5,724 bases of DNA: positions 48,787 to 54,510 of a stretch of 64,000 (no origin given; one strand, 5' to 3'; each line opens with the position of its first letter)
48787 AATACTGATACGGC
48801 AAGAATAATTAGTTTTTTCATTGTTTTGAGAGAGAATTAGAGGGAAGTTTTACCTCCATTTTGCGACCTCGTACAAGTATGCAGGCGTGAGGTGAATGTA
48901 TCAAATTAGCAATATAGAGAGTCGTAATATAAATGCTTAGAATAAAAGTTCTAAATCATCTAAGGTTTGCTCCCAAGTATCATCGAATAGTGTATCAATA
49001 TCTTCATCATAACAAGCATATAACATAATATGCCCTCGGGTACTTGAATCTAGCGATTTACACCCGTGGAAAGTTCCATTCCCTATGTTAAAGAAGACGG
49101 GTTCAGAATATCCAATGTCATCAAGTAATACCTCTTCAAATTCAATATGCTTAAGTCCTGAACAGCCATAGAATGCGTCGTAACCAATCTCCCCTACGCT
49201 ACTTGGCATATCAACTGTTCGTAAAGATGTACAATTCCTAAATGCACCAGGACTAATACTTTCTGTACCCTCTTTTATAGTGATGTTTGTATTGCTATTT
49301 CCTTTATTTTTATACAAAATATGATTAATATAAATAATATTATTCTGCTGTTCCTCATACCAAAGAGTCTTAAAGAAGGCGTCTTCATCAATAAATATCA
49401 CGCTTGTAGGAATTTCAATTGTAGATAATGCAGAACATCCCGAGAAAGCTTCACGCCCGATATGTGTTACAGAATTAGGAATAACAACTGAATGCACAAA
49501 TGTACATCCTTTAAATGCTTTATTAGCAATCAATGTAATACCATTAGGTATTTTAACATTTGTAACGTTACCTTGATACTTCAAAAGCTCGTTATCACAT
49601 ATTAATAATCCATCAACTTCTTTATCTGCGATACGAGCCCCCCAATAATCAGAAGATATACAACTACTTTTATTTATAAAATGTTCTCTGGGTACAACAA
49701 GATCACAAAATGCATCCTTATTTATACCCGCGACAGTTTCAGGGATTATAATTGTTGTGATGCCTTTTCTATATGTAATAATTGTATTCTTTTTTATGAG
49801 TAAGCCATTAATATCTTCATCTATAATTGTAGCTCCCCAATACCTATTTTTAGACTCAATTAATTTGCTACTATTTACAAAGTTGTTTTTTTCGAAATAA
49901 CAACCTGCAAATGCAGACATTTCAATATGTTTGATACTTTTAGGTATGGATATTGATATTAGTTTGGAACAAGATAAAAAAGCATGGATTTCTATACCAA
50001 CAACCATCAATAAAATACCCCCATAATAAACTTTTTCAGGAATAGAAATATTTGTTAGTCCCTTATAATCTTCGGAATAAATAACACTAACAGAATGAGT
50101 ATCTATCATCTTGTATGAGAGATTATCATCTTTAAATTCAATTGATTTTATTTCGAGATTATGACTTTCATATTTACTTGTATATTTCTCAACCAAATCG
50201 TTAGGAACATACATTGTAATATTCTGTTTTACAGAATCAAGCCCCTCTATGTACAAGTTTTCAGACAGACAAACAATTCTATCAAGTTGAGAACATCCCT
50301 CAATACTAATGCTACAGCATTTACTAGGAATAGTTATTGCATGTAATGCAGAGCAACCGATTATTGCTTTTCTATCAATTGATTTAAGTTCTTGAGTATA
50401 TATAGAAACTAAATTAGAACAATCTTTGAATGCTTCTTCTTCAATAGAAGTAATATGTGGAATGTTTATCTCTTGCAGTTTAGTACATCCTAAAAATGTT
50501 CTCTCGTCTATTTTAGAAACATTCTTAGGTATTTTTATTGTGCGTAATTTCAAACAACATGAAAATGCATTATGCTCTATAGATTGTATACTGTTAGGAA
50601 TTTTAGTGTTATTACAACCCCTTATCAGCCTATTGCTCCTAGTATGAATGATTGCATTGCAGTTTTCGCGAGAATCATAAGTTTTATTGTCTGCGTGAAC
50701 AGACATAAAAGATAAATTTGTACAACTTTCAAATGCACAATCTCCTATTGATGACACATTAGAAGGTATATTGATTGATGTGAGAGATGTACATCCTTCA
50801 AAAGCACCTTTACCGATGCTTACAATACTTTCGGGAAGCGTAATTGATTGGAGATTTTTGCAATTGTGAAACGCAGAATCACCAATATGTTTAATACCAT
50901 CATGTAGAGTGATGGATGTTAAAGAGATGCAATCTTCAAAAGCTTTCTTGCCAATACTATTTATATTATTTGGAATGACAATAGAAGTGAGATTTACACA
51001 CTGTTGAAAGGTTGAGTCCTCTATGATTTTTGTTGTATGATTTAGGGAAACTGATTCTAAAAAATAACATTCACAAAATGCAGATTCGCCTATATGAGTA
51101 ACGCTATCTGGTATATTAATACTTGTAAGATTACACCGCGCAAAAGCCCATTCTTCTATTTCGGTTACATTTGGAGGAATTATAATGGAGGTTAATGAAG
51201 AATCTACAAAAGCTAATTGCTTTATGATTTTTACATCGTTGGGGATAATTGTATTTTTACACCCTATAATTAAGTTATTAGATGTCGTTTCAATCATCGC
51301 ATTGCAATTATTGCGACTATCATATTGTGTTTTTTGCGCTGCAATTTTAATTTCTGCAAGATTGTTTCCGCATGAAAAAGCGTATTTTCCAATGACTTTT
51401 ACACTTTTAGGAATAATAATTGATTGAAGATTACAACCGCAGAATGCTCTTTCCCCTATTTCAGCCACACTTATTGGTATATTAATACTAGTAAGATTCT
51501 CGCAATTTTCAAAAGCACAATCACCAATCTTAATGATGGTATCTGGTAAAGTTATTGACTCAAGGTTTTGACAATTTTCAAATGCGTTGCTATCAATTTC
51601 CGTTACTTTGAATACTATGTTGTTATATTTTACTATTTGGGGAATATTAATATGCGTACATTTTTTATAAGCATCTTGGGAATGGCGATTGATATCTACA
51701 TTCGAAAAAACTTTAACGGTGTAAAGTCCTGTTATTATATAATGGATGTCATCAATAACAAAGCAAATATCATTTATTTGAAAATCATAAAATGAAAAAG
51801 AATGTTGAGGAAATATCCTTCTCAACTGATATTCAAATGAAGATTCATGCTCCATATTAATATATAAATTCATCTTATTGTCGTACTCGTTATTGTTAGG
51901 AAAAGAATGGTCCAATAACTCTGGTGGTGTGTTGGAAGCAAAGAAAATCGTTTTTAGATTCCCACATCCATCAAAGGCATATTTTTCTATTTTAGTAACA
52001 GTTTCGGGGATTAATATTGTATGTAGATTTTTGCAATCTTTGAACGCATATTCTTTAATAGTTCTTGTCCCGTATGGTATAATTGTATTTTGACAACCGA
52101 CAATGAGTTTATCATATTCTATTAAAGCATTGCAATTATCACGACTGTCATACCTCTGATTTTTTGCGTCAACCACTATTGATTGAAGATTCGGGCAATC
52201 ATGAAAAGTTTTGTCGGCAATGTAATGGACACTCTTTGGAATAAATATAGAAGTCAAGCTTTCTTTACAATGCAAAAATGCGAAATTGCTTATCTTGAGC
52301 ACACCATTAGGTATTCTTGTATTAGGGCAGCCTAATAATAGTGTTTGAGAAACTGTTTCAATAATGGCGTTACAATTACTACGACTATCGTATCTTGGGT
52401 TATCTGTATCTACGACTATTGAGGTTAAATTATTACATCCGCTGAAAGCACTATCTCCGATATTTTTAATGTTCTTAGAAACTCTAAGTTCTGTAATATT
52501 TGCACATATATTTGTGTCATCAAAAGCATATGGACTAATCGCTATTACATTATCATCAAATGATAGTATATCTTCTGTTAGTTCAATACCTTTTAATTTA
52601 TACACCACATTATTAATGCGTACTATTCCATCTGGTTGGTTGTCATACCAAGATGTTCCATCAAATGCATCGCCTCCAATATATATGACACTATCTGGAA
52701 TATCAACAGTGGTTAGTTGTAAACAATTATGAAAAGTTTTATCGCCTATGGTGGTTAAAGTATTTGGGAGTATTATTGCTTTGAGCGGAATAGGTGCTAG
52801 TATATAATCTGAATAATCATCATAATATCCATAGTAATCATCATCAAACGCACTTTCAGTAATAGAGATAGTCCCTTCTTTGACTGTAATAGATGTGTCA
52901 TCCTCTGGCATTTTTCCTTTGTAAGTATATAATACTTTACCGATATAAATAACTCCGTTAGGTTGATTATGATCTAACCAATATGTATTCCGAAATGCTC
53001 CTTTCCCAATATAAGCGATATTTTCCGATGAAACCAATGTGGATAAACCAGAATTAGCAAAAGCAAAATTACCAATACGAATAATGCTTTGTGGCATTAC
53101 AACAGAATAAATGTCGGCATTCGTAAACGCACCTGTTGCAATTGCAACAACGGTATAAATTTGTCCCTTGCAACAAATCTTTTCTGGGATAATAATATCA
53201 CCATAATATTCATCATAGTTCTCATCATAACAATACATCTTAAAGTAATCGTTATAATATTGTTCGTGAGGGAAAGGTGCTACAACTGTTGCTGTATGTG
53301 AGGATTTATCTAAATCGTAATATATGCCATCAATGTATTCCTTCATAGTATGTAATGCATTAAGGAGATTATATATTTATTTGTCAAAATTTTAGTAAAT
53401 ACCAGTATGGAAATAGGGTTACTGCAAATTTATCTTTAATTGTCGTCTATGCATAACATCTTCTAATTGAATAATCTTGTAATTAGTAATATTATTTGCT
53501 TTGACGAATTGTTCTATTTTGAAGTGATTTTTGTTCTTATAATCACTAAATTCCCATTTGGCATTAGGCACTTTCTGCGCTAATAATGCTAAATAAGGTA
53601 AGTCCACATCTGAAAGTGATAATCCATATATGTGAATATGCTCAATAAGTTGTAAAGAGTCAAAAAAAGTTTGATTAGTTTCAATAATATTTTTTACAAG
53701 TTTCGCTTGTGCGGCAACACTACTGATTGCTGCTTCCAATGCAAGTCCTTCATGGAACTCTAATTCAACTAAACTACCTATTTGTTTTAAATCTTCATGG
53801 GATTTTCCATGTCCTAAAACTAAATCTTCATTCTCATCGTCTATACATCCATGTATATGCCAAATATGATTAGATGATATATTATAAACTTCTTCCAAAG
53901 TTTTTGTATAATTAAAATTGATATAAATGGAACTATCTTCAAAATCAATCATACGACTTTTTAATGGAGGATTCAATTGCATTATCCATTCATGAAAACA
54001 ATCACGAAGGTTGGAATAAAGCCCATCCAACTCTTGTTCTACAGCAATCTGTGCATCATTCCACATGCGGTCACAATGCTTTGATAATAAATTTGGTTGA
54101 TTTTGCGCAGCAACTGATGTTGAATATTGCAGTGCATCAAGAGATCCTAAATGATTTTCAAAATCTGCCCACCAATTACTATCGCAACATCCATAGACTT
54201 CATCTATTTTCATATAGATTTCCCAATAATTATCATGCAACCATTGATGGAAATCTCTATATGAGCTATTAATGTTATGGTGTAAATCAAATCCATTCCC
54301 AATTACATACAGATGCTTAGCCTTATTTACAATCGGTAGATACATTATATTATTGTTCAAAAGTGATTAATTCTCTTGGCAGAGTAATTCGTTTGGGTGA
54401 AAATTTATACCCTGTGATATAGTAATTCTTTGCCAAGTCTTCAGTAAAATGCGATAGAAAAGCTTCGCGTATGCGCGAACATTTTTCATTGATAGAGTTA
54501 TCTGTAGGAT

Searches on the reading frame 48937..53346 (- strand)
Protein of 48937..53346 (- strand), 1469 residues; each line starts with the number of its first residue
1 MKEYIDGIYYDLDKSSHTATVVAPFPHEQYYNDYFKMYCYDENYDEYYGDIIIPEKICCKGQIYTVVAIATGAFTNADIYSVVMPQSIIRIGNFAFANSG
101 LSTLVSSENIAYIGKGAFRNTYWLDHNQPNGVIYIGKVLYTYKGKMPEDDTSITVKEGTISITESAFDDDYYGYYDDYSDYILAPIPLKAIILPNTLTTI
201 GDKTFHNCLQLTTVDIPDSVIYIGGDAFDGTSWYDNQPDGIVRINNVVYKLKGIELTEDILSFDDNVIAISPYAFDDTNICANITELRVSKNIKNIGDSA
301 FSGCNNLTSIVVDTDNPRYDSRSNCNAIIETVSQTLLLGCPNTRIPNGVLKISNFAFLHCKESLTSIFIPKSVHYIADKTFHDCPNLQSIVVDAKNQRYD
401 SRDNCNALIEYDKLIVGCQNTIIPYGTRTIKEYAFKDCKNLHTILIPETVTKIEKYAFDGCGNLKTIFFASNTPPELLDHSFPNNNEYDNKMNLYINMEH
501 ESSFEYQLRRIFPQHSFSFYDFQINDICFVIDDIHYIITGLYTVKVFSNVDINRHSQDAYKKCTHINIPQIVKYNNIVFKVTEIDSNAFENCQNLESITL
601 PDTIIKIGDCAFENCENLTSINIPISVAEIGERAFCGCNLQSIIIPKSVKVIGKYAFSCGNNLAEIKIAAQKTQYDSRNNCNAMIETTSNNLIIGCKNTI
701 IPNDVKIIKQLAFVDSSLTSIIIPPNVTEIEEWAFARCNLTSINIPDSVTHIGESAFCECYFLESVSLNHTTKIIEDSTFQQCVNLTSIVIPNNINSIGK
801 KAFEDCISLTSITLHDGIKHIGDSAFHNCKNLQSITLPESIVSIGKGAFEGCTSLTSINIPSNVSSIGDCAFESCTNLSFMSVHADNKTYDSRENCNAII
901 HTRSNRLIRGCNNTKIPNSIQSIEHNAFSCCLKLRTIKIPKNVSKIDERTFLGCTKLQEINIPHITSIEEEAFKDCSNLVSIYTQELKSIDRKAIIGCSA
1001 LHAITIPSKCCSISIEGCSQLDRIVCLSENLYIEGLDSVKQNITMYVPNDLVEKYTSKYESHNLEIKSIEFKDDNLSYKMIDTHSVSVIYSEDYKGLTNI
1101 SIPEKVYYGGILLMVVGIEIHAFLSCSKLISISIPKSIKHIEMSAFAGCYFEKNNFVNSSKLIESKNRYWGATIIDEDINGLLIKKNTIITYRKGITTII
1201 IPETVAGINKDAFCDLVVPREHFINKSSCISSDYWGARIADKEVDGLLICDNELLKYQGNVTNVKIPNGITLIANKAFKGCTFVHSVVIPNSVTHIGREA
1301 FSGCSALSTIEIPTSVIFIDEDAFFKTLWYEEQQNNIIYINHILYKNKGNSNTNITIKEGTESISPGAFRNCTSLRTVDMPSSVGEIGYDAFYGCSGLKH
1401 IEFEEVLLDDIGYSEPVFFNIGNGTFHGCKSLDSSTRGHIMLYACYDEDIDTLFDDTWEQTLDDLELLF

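Call 24: search_protein_families(library=pfam, proteins=[window:48937-53346:-], max_evalue=0.001)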
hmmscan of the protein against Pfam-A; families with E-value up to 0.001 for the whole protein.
window:48937-53346:- (1469 aa): 3 families
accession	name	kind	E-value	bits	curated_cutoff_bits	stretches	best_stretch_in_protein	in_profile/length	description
PF13306.12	LRR_5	-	3.5e-190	622.1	27.7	12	773-890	1-115/127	BspA type Leucine rich repeat region (6 copies)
PF13855.12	LRR_8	-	4.2e-37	126.2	27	1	817-863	12-59/61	Leucine rich repeat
PF23952.1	LRR_EndoS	-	1.2e-06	29.2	27.9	0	808-868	37-98/116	Endo-beta-N-acetylglucosaminidase EndoS LRR domain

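Call 86: search_protein_families(library=padloc, proteins=[window:48937-53346:-], max_evalue=0.001)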
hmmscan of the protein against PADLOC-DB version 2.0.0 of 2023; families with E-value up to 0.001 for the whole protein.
window:48937-53346:- (1469 aa): 0 families

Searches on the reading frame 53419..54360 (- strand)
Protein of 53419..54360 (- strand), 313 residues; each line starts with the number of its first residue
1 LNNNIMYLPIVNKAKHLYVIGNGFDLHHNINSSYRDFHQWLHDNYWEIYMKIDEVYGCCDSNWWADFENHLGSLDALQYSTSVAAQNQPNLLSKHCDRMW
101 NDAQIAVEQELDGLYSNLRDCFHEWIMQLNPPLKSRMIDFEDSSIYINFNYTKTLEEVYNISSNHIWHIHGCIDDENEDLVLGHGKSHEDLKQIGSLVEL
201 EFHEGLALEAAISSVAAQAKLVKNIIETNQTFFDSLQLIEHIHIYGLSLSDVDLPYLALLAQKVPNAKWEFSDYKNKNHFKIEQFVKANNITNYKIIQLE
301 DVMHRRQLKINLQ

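Call 24: search_protein_families(library=pfam, proteins=[window:53419-54360:-], max_evalue=0.001)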
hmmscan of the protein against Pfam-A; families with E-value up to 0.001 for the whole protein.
window:53419-54360:- (313 aa): 1 family
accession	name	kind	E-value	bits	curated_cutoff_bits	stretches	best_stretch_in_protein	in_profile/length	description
PF14253.11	AbiH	-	5.3e-50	171.4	30.9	1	17-271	1-258/260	Bacteriophage abortive infection AbiH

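Call 86: search_protein_families(library=padloc, proteins=[window:53419-54360:-], max_evalue=0.001)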
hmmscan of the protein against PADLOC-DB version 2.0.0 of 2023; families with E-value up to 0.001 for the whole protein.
window:53419-54360:- (313 aa): 1 family
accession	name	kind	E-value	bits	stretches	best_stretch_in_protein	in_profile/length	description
PDLC02345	AbiH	-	3.7e-24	83.9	2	89-302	120-340/343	AbiH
